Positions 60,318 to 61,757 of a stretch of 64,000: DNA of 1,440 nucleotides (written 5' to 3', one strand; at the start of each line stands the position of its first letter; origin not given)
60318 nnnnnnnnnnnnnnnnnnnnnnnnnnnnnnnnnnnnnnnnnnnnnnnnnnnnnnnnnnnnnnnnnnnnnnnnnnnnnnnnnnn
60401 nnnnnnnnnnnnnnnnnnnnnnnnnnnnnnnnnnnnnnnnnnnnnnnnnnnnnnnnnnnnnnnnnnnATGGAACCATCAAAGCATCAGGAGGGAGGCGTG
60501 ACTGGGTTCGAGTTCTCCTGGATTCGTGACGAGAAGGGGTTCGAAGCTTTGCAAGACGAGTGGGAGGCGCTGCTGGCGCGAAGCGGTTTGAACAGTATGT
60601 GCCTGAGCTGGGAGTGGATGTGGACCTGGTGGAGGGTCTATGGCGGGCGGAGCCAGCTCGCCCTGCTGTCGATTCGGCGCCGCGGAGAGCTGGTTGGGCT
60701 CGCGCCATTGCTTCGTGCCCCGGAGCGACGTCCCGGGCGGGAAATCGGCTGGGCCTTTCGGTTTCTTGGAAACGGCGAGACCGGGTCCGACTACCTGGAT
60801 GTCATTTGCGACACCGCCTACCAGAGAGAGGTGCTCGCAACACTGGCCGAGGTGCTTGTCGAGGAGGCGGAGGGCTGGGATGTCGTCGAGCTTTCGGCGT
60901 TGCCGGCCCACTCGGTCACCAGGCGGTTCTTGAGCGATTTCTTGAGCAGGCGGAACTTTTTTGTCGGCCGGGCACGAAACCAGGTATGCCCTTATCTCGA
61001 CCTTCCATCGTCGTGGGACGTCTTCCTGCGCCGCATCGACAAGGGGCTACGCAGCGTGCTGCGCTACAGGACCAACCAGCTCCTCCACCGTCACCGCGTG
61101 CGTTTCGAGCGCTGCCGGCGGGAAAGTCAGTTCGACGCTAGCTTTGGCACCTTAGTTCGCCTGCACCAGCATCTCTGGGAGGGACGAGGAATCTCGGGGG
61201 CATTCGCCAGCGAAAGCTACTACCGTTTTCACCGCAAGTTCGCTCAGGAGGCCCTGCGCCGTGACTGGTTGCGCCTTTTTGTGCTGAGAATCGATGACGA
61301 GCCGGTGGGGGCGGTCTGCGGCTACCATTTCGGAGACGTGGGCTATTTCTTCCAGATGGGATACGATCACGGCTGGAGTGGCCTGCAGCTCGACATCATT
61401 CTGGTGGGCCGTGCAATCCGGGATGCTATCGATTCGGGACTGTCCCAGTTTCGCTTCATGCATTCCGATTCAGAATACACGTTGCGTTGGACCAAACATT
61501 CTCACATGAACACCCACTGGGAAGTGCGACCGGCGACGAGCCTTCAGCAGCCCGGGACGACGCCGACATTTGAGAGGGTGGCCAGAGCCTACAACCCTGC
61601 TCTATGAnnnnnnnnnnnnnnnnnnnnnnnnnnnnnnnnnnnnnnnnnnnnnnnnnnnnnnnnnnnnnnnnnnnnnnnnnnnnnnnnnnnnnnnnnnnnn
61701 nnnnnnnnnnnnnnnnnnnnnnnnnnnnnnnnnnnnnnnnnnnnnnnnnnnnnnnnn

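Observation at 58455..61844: Sigma-54-controlled REC - MinD/BY-kinase-like ATPase - FemAB/CelD-like GNAT module next to its likely bEBP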

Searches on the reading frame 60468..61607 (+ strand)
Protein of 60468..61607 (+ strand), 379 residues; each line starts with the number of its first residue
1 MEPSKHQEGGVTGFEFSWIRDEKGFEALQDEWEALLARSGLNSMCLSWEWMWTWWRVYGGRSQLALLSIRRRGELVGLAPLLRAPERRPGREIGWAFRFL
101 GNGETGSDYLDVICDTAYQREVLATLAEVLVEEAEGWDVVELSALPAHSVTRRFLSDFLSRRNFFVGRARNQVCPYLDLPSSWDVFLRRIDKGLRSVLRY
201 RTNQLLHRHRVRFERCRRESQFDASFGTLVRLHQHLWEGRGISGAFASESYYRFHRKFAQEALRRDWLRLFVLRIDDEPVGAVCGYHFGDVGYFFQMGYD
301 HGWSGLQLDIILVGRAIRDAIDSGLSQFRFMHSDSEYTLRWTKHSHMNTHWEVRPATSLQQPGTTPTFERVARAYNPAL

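Call 3: search_protein_families(library=pfam, proteins=[window:60468-61607:+], max_evalue=0.01)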
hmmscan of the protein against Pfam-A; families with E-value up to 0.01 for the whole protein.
window:60468-61607:+ (379 aa): 1 family
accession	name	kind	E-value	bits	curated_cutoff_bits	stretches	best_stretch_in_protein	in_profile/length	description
PF13480.13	Acetyltransf_6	-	2.5e-26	93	22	1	194-337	3-141/143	Acetyltransferase (GNAT) domain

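Call 4: search_protein_families(library=ncbifam, proteins=[window:60468-61607:+], max_evalue=0.01)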
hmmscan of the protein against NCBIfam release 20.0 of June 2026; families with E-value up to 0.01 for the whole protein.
window:60468-61607:+ (379 aa): 0 families

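Call 7: find_encoding_contigs(protein=window:60468-61607:+, flank=10000, max_places=6)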
Protein window:60468-61607:+ (379 aa): no gene with exactly this product is on record in the collection.

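Call 16: find_homologous_proteins(query=window:60498-61607:+)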
Query window:60498-61607:+ (369 aa): 96 proteins with E <= 0.001 among 8000 candidates.
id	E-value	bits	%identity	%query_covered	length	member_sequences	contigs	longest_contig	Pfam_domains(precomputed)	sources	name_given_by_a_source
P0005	3.6e-254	861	100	100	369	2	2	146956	PF13480.14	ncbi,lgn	-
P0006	1.7e-176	605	78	89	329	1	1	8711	PF13480.14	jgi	jgi:CelD/BcsL family acetyltransferase involved in cellulose biosynthesis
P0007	3.9e-165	567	67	98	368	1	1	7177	PF13480.14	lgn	-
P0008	1.6e-59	220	38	91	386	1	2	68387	PF13480.14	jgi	jgi:CelD/BcsL family acetyltransferase involved in cellulose biosynthesis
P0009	1.5e-58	217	37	92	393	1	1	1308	PF13480.14,PF00583.32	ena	-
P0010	6.0e-56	208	36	92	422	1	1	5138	PF13480.14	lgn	-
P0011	3.5e-55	206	38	89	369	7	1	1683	PF13480.14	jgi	jgi:CelD/BcsL family acetyltransferase involved in cellulose biosynthesis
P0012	1.6e-54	203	36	91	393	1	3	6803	PF13480.14,PF00583.32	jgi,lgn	jgi:CelD/BcsL family acetyltransferase involved in cellulose biosynthesis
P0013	4.8e-54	202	37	88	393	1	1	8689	PF13480.14,PF00583.32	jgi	jgi:CelD/BcsL family acetyltransferase involved in cellulose biosynthesis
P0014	2.6e-53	199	37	85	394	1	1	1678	PF13480.14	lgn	-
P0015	5.0e-53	198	38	89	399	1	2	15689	PF13480.14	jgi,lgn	jgi:CelD/BcsL family acetyltransferase involved in cellulose biosynthesis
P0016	1.9e-52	197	35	92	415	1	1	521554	PF13480.14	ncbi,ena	-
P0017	2.5e-52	196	36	91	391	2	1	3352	PF13480.14,PF04339.19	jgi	jgi:CelD/BcsL family acetyltransferase involved in cellulose biosynthesis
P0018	2.1e-51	193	34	92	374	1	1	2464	PF13480.14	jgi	-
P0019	1.9e-50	190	34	92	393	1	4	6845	PF13480.14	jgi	jgi:CelD/BcsL family acetyltransferase involved in cellulose biosynthesis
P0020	3.3e-50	189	32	93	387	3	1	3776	PF13480.14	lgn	-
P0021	1.2e-48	184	33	92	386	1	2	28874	PF13480.14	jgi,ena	jgi:CelD/BcsL family acetyltransferase involved in cellulose biosynthesis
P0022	2.7e-48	183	33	89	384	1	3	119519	PF13480.14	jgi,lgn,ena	jgi:CelD/BcsL family acetyltransferase involved in cellulose biosynthesis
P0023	3.0e-48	183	33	86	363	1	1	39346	PF13480.14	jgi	jgi:CelD/BcsL family acetyltransferase involved in cellulose biosynthesis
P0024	3.9e-48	182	36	88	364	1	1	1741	PF13480.14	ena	-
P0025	2.6e-47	180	33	95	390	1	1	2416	PF13480.14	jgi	jgi:CelD/BcsL family acetyltransferase involved in cellulose biosynthesis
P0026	7.6e-47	178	34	90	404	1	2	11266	PF13480.14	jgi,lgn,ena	-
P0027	1.2e-46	177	32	91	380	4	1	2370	PF13480.14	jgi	jgi:CelD/BcsL family acetyltransferase involved in cellulose biosynthesis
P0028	2.0e-46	177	33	91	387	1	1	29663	PF13480.14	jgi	-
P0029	3.4e-46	176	35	91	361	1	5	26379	PF13480.14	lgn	-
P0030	6.8e-46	175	32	91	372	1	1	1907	PF13480.14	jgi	jgi:CelD/BcsL family acetyltransferase involved in cellulose biosynthesis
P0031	1.2e-45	174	31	89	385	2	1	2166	PF13480.14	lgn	-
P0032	7.9e-45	171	36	88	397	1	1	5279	PF13480.14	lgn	-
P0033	1.1e-44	171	34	88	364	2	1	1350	PF13480.14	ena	-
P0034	4.7e-44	169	33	91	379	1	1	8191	PF13480.14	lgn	-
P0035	5.5e-44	169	33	93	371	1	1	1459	PF13480.14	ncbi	-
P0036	1.8e-43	167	31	91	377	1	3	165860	PF13480.14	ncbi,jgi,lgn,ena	jgi:CelD/BcsL family acetyltransferase involved in cellulose biosynthesis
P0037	3.3e-43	166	33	88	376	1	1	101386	PF13480.14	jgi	jgi:CelD/BcsL family acetyltransferase involved in cellulose biosynthesis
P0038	3.5e-42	163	29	97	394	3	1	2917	PF13480.14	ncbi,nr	ncbi:MAG TPA: GNAT family N-acetyltransferase [Polyangiaceae bacterium]|nr:GNAT family N-acetyltrans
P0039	4.3e-42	162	31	89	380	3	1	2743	PF13480.14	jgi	jgi:CelD/BcsL family acetyltransferase involved in cellulose biosynthesis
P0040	3.0e-41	160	30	86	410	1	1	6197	PF13480.14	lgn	-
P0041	3.8e-41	159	34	86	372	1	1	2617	PF13480.14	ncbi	-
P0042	1.3e-40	158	32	87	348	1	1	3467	PF13480.14,PF04339.19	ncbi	-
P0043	2.3e-40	157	30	88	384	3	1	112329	PF13480.14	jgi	jgi:Protein of unknown function, DUF482.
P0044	5.9e-40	155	32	90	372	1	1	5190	PF13480.14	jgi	jgi:CelD/BcsL family acetyltransferase involved in cellulose biosynthesis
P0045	6.6e-40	155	31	92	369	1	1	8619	PF13480.14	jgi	jgi:CelD/BcsL family acetyltransferase involved in cellulose biosynthesis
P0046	6.9e-40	155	33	91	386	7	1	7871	PF13480.14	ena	-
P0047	2.8e-39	153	30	88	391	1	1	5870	PF13480.14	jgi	jgi:CelD/BcsL family acetyltransferase involved in cellulose biosynthesis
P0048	6.1e-39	152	29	92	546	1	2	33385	PF13480.14,PF14602.13,PF00132.31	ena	-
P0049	1.4e-38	151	31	92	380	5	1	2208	PF13480.14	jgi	jgi:CelD/BcsL family acetyltransferase involved in cellulose biosynthesis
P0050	1.5e-38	151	29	87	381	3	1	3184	PF13480.14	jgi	jgi:CelD/BcsL family acetyltransferase involved in cellulose biosynthesis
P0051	1.4e-37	148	29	89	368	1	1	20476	PF13480.14,PF04339.19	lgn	-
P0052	4.8e-36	143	29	87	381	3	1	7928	PF13480.14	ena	-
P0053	4.9e-36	143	29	87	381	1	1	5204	PF13480.14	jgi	-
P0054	7.4e-36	142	29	87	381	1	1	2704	PF13480.14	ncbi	-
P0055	2.0e-35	141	30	91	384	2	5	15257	PF13480.14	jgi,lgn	jgi:CelD/BcsL family acetyltransferase involved in cellulose biosynthesis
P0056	4.2e-35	139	33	88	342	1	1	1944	PF13480.14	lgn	-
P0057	6.4e-35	139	34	88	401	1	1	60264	PF13480.14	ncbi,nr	ncbi:MAG TPA: GNAT family N-acetyltransferase [Polyangiaceae bacterium]|nr:GNAT family N-acetyltrans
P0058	7.0e-35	139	32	87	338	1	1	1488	PF13480.14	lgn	-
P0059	4.5e-34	136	29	86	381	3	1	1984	PF13480.14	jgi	jgi:CelD/BcsL family acetyltransferase involved in cellulose biosynthesis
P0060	2.0e-33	134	28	92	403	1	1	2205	PF13480.14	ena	-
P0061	5.5e-32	129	31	93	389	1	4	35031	PF13480.14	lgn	-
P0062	9.3e-32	128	31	87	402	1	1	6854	PF13480.14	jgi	jgi:CelD/BcsL family acetyltransferase involved in cellulose biosynthesis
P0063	3.7e-30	123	31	96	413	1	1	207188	PF13480.14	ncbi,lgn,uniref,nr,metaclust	ncbi:GNAT family N-acetyltransferase [Chondromyces apiculatus]|uniref:BioF2-like acetyltransferase d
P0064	6.6e-30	122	30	88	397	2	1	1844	PF13480.14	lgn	-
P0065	3.2e-29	120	32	78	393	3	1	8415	PF13480.14,PF04339.19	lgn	-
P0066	1.2e-28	118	35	68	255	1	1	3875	PF13480.14,PF04339.19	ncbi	ncbi:MAG TPA: GNAT family N-acetyltransferase, partial [Vicinamibacteria bacterium]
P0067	2.5e-28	117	28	91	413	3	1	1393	PF13480.14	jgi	jgi:CelD/BcsL family acetyltransferase involved in cellulose biosynthesis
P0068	2.3e-27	114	29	88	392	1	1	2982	PF13480.14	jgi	jgi:CelD/BcsL family acetyltransferase involved in cellulose biosynthesis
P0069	2.5e-27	114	29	91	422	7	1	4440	PF13480.14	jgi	jgi:CelD/BcsL family acetyltransferase involved in cellulose biosynthesis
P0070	4.2e-27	113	31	86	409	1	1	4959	PF13480.14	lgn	-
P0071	1.1e-26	112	28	93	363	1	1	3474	PF13480.14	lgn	-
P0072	4.1e-26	110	30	88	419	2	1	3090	PF13480.14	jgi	jgi:CelD/BcsL family acetyltransferase involved in cellulose biosynthesis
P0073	4.8e-26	110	26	90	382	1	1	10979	PF13480.14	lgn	-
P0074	1.7e-25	108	28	90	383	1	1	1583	PF13480.14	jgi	jgi:CelD/BcsL family acetyltransferase involved in cellulose biosynthesis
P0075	1.1e-24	105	28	89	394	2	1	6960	PF13480.14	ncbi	-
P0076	4.8e-23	100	29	88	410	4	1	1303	PF13480.14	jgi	jgi:CelD/BcsL family acetyltransferase involved in cellulose biosynthesis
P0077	6.9e-23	99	27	90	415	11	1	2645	PF13480.14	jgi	jgi:CelD/BcsL family acetyltransferase involved in cellulose biosynthesis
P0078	8.5e-23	99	29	72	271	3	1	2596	PF13480.14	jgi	jgi:CelD/BcsL family acetyltransferase involved in cellulose biosynthesis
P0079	2.1e-22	98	27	88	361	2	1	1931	PF13480.14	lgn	-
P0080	5.9e-21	93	28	89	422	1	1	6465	PF13480.14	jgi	jgi:CelD/BcsL family acetyltransferase involved in cellulose biosynthesis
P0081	1.3e-20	92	26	91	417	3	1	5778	PF13480.14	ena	-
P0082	7.1e-20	89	30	81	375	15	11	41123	PF13480.14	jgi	jgi:hypothetical protein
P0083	9.2e-20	89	28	90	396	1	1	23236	PF13480.14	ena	-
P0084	2.1e-19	88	29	88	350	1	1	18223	PF13480.14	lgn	-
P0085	3.6e-19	87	29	85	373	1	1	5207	PF13480.14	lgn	-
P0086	5.3e-19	86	26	88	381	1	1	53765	PF13480.14,PF04339.19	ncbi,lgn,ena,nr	ncbi:MAG TPA: GNAT family N-acetyltransferase [Vicinamibacterales bacterium]|nr:GNAT family N-acetyl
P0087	3.1e-18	84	28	89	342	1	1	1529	PF13480.14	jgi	jgi:CelD/BcsL family acetyltransferase involved in cellulose biosynthesis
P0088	1.5e-15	75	27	83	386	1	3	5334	PF13480.14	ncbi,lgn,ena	-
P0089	2.7e-15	74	28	81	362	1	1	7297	PF13480.14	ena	-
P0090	4.0e-15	74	26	83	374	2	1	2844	PF13480.14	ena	-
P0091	4.6e-13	67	27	86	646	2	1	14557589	PF13847.13,PF13489.13,PF05175.21,PF13649.13,PF13480.14,PF08241.19,PF08242.19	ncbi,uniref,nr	ncbi:uncharacterized protein SOCE26_023980 [Sorangium cellulosum]|uniref:BioF2-like acetyltransferas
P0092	2.5e-12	64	26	85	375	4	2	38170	PF13480.14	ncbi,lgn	-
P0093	2.1e-11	61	27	86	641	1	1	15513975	PF13847.13,PF13489.13,PF05175.21,PF13649.13,PF13480.14,PF01209.25,PF08241.19,PF08242.19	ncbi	ncbi:GNAT family N-acetyltransferase [Sorangium sp. So ce134]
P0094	5.0e-11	60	27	81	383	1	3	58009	PF13480.14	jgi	jgi:CelD/BcsL family acetyltransferase involved in cellulose biosynthesis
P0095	6.2e-10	57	27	86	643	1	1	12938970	PF13847.13,PF13489.13,PF05175.21,PF13649.13,PF13480.14,PF08241.19,PF08242.19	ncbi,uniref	ncbi:GNAT family N-acetyltransferase [Sorangium sp. So ce1335]|uniref:GNAT family N-acetyltransferas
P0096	3.0e-8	51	25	82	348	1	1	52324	PF13480.14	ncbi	-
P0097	1.5e-7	49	25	73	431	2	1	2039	PF13480.14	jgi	-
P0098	5.7e-5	40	24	89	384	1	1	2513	PF13480.14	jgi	jgi:CelD/BcsL family acetyltransferase involved in cellulose biosynthesis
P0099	8.1e-4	36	28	66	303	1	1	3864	PF13480.14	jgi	-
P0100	1.0e-3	36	23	88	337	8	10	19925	PF13480.14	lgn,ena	-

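Call 17: find_encoding_contigs(protein=P0005, flank=10000, max_places=3)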
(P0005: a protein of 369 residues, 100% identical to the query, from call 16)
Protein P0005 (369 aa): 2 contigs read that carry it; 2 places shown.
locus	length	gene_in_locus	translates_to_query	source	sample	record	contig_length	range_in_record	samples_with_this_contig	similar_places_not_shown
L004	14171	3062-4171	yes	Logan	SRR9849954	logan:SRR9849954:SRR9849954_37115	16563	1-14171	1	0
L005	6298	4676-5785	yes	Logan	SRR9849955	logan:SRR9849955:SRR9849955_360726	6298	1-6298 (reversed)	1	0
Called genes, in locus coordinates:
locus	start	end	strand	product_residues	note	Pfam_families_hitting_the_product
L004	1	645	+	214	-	?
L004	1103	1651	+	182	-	PF00072:Response_reg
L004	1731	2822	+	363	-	PF01656:CbiA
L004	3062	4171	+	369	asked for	PF13480:Acetyltransf_6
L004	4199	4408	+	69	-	-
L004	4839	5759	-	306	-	PF23914:TPR_CcmH_CycH, PF13432:TPR_16, PF07719:TPR_2 (weak), PF13424:TPR_12, PF13414:TPR_11, PF13371:TPR_9 (weak), PF00515:TPR_1, PF07719:TPR_2, +15 more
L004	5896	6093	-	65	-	-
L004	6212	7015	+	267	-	-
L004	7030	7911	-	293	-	PF00753:Lactamase_B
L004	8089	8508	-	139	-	PF01894:YjbQ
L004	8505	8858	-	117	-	PF01242:PTPS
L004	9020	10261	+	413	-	PF07670:Gate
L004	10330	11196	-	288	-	PF01261:AP_endonuc_2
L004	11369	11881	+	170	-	-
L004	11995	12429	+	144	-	-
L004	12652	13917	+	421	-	PF18939:DUF5686 (weak), PF01103:Omp85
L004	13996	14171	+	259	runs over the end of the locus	PF20260:PUA_4 (weak), PF04452:Methyltrans_RNA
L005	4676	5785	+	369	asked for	PF13480:Acetyltransf_6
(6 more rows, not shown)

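Call 18: find_encoding_contigs(protein=P0008, flank=10000, max_places=3)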
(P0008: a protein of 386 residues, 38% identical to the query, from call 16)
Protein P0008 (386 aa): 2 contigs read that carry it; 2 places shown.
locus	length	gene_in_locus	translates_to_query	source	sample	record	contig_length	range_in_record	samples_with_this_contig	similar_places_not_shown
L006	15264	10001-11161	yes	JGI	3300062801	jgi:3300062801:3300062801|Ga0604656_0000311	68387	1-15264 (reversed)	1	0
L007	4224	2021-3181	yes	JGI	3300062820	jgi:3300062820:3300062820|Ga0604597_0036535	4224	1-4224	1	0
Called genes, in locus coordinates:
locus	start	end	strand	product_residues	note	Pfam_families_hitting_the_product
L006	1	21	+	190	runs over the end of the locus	PF02563:Poly_export, PF10531:SLBB, PF22461:SLBB_2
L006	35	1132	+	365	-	-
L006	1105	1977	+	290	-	PF13614:AAA_31, PF01656:CbiA (weak)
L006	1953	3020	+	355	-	PF02397:Bac_transf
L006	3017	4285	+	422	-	PF04932:Wzy_C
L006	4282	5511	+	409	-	PF13439:Glyco_transf_4, PF13579:Glyco_trans_4_4, PF00534:Glycos_transf_1, PF13692:Glyco_trans_1_4, PF13524:Glyco_trans_1_2 (weak)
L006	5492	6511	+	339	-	PF00296:Bac_luciferase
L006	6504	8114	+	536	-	PF00501:AMP-binding, PF13193:AMP-binding_C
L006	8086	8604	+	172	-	PF13302:Acetyltransf_3 (weak)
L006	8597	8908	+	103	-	PF00550:PP-binding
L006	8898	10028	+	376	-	-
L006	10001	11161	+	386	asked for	PF13480:Acetyltransf_6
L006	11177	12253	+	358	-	PF01522:Polysacc_deac_1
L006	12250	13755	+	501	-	PF01943:Polysacc_synt, PF13440:Polysacc_synt_3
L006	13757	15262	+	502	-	?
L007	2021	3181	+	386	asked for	PF13480:Acetyltransf_6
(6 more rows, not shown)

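Call 19: find_encoding_contigs(protein=P0016, flank=10000, max_places=3)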
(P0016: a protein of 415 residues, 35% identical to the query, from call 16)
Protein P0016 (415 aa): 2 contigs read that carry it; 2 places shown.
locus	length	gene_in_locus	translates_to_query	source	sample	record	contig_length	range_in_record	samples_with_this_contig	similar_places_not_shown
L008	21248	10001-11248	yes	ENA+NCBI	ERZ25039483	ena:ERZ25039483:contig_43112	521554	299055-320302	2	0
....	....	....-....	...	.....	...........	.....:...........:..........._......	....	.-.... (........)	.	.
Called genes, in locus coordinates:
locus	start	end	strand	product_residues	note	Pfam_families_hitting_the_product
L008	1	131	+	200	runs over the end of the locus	PF02563:Poly_export, PF10531:SLBB, PF22461:SLBB_2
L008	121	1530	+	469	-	-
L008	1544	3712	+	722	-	PF02706:Wzz (weak), PF01656:CbiA, PF10609:ParA, PF13614:AAA_31 (faint)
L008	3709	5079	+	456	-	PF02397:Bac_transf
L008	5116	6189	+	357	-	PF01933:CofD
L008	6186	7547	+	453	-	PF03446:NAD_binding_2 (weak), PF03721:UDPG_MGDP_dh_N, PF00984:UDPG_MGDP_dh, PF03720:UDPG_MGDP_dh_C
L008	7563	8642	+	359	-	PF13641:Glyco_tranf_2_3, PF00535:Glycos_transf_2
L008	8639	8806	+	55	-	-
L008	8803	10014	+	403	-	PF13480:Acetyltransf_6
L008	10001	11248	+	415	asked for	PF13480:Acetyltransf_6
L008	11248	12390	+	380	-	PF01522:Polysacc_deac_1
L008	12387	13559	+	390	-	PF02350:Epimerase_2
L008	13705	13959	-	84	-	-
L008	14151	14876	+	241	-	PF04932:Wzy_C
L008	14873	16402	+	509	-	PF01943:Polysacc_synt, PF13440:Polysacc_synt_3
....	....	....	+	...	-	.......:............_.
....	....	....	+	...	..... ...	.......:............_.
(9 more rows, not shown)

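Call 56: search_solved_structures(query=A4, max_evalue=1, show_alignments=0)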
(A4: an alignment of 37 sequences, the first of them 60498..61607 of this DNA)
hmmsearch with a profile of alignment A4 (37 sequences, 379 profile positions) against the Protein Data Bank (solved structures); distinct sequences matched with E-value up to 1: 4.
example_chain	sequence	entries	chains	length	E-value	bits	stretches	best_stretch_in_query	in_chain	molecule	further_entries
8zx1_A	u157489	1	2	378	0.16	14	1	178-245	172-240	Spermidine/putrescine import ATP-binding protein PotA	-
8y5g_D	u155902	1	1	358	0.16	14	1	178-245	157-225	Spermidine/putrescine import ATP-binding protein PotA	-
8y5g_A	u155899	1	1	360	0.16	14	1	178-245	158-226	Spermidine/putrescine import ATP-binding protein PotA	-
8y5f_A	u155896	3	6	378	0.16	13.9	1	178-245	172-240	Spermidine/putrescine import ATP-binding protein PotA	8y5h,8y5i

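Call 59: search_protein_families(library=ncbifam, proteins=[window:60498-61607:+, P0008, P0016], max_evalue=0.1)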
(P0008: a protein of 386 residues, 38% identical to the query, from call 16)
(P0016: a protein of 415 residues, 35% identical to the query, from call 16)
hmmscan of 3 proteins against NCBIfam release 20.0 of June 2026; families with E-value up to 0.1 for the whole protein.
window:60498-61607:+ (369 aa): 0 families

P0008 (386 aa): 2 families
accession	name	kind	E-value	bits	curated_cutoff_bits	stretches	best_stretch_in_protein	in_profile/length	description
NF047385.1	T4SS_GNAT_BspF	exception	9.9e-07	27.7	775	1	140-326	170-356/428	type IV secretion system effector crotonyl transferase BspF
TIGR03019.1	pepcterm_femAB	equivalog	0.0011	18.1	260.35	0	203-336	132-262/330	FemAB family XrtA/PEP-CTERM system-associated protein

P0016 (415 aa): 1 family
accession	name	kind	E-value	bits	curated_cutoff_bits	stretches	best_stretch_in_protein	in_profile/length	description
NF047385.1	T4SS_GNAT_BspF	exception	1.7e-14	53.3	775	1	157-334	170-347/428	type IV secretion system effector crotonyl transferase BspF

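Call 80: find_encoding_contigs(protein=P0036, flank=9000, max_places=1)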
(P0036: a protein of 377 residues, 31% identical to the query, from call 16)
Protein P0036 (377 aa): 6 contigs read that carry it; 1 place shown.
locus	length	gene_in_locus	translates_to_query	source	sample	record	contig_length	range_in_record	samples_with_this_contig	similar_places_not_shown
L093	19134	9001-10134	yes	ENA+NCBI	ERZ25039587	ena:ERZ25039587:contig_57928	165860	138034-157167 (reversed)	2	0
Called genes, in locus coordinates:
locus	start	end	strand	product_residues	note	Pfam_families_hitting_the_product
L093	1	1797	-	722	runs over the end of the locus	PF01656:CbiA (weak), PF13614:AAA_31 (weak)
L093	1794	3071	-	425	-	-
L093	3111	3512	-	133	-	PF00072:Response_reg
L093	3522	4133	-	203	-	PF02563:Poly_export, PF10531:SLBB, PF22461:SLBB_2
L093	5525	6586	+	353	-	PF02397:Bac_transf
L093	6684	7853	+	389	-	PF13480:Acetyltransf_6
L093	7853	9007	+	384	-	PF01041:DegT_DnrJ_EryC1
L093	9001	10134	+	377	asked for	PF13480:Acetyltransf_6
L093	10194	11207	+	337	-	PF01522:Polysacc_deac_1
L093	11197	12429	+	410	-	PF04932:Wzy_C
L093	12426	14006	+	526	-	PF01943:Polysacc_synt, PF13440:Polysacc_synt_3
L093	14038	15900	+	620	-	PF13522:GATase_6, PF13537:GATase_7, PF00733:Asn_synthase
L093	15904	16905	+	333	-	PF13439:Glyco_transf_4 (weak), PF00534:Glycos_transf_1, PF13692:Glyco_trans_1_4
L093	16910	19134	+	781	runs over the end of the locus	PF16889:Hepar_II_III_N, PF07940:Hepar_II_III_C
